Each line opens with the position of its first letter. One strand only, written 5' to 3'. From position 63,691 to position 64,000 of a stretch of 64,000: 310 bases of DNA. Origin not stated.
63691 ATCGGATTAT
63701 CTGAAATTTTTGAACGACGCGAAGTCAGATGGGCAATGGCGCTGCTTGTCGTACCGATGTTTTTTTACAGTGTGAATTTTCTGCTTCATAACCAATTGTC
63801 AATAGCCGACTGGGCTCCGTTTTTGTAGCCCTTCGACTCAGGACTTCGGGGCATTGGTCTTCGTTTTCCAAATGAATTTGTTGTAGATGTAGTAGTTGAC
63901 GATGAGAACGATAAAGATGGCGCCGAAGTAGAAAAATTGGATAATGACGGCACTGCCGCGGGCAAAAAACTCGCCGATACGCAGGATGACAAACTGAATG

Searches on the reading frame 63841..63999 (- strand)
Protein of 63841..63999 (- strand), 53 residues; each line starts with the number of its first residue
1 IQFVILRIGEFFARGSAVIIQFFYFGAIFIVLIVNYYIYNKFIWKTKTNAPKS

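Call 79: search_protein_families(library=pfam, proteins=[window:63841-63999:-], max_evalue=1)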
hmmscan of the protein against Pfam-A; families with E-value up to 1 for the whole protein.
seq(53 aa): 0 families
